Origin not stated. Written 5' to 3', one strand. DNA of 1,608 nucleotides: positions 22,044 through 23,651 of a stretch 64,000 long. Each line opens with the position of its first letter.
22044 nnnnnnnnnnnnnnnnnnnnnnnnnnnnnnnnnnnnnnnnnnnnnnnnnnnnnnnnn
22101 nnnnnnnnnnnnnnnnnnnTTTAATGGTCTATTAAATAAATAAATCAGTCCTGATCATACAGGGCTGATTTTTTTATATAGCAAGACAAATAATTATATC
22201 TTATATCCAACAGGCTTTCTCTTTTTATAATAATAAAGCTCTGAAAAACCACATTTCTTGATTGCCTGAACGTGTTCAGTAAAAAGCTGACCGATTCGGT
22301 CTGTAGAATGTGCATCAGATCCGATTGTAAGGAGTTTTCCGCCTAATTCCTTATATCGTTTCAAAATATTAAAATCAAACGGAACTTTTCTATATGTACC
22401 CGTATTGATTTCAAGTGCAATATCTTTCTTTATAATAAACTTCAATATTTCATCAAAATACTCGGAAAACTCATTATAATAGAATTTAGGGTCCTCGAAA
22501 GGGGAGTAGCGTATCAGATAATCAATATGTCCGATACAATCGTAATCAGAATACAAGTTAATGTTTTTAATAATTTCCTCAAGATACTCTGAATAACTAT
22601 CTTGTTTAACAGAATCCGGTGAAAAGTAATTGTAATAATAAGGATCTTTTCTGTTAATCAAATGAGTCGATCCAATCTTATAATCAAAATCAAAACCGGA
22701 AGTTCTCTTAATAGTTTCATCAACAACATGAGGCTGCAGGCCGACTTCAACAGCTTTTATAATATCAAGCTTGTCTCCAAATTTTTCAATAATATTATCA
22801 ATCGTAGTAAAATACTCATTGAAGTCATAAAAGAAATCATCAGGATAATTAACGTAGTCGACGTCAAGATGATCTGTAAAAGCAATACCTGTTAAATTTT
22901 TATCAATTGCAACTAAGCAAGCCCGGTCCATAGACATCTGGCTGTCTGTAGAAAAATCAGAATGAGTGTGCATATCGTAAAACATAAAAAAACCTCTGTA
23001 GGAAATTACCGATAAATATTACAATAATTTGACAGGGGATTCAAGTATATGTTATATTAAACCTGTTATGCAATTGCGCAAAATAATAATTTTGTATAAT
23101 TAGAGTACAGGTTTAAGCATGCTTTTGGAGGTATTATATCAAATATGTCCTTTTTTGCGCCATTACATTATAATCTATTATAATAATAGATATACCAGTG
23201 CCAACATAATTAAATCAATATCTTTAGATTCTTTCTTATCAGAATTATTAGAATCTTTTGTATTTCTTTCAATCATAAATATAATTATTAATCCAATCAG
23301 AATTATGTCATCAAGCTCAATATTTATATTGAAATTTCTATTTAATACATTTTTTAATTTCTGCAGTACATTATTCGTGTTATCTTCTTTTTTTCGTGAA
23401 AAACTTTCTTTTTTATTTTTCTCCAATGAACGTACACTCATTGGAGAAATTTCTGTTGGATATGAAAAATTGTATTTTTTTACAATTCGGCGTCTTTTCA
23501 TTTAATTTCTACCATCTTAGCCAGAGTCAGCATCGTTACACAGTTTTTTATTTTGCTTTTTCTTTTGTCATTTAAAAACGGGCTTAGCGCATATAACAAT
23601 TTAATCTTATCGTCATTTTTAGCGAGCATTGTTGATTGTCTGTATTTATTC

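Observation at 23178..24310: AT-rich, translationally coupled cassette of three small uncharacterised proteins (coiled-coil, soluble, TM-anchored)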

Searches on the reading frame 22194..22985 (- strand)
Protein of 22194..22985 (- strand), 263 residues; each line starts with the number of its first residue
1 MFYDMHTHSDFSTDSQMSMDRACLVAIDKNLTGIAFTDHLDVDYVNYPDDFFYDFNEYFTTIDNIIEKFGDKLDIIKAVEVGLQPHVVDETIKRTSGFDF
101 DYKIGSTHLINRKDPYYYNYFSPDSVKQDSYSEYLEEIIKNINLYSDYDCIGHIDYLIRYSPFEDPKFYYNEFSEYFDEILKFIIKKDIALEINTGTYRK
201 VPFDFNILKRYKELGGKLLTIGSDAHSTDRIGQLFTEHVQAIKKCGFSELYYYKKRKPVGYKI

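Call 3: search_protein_families(library=pfam, proteins=[window:22194-22985:-], max_evalue=1)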
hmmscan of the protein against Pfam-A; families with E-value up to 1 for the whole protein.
window:22194-22985:- (263 aa): 2 families
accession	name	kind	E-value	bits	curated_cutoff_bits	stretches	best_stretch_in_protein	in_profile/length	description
PF02811.25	PHP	-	1.4e-27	97.4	26.4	1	4-195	1-163/164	PHP domain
PF13263.12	PHP_C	-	0.032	14.2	21.3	1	219-237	18-36/56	PHP-associated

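Call 4: search_protein_families(library=ncbifam, proteins=[window:22194-22985:-], max_evalue=1)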
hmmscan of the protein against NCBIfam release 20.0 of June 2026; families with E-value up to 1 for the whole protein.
window:22194-22985:- (263 aa): 12 families
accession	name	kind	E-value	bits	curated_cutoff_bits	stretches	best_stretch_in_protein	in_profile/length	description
NF004086.0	PRK05588.1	equivalog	4.6e-59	200.5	321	1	3-258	2-251/255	histidinol phosphate phosphatase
TIGR01856.1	hisJ_fam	subfamily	7.2e-43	147.1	90.2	1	4-238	2-250/252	histidinol-phosphatase HisJ family protein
NF005597.0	PRK07329.1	equivalog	1.9e-28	99.8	303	1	1-257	2-252/257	hypothetical protein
NF005596.0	PRK07328.1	subfamily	7.4e-23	81.3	202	1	2-262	3-267/269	histidinol-phosphatase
NF005996.1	PRK08123.1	equivalog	2.9e-13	49.7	133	1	4-236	2-259/262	histidinol-phosphatase HisJ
NF005235.0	PRK06740.1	equivalog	2.4e-11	43.7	442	1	97-257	164-325/335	histidinol phosphate phosphatase domain-containing protein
NF006702.0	PRK09248.1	domain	4.5e-07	29.6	264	2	177-249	142-217/246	PHP domain-containing protein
NF004981.0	PRK06361.1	equivalog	0.013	14.8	117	1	3-47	2-43/217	histidinol phosphate phosphatase domain-containing protein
NF005928.0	PRK07945.1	equivalog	0.017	14.5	250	1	179-231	251-301/337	PHP domain-containing protein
NF041577.1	nside_bi_sphtase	equivalog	0.029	13.5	400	0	3-43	4-43/276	3',5'-nucleoside bisphosphate phosphatase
NF045780.1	TrlF_fam_ATP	equivalog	0.064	11.9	350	1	4-233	9-241/944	TrlF family AAA-like ATPase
NF047791.1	RNaseRnm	equivalog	0.14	11.4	375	1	1-45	1-44/275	RNase RNM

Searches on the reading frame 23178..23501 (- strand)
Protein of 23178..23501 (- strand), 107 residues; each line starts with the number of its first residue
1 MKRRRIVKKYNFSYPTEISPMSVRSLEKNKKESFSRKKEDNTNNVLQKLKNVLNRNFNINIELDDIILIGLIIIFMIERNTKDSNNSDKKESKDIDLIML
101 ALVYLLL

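Call 3: search_protein_families(library=pfam, proteins=[window:23178-23501:-], max_evalue=1)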
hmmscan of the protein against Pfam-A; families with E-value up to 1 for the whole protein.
window:23178-23501:- (107 aa): 0 families

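Call 4: search_protein_families(library=ncbifam, proteins=[window:23178-23501:-], max_evalue=1)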
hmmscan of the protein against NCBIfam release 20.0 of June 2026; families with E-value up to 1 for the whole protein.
window:23178-23501:- (107 aa): 1 family
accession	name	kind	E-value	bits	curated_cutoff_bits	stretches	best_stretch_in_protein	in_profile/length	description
TIGR02009.1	PGMB-YQAB-SF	subfamily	0.14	12.3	153.35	1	2-62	46-107/186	beta-phosphoglucomutase family hydrolase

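Call 9: find_homologous_proteins(query=window:23178-23501:-)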
Query window:23178-23501:- (107 aa): 3 proteins with E <= 0.001 among 18 candidates.
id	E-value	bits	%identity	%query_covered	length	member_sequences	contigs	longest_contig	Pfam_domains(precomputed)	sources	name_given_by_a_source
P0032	8.2e-54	197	95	100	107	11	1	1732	-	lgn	-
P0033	1.7e-22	97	55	100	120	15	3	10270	-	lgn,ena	-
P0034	1.2e-21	94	52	100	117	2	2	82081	-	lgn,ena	-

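Call 56: search_protein_families(library=padloc, proteins=[window:23178-23501:-], max_evalue=0.1)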
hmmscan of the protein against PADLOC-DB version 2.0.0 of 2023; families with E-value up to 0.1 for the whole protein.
window:23178-23501:- (107 aa): 0 families

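Call 57: search_protein_families(library=phrogs, proteins=[window:23178-23501:-], max_evalue=0.1)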
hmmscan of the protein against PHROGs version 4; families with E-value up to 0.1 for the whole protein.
window:23178-23501:- (107 aa): 0 families
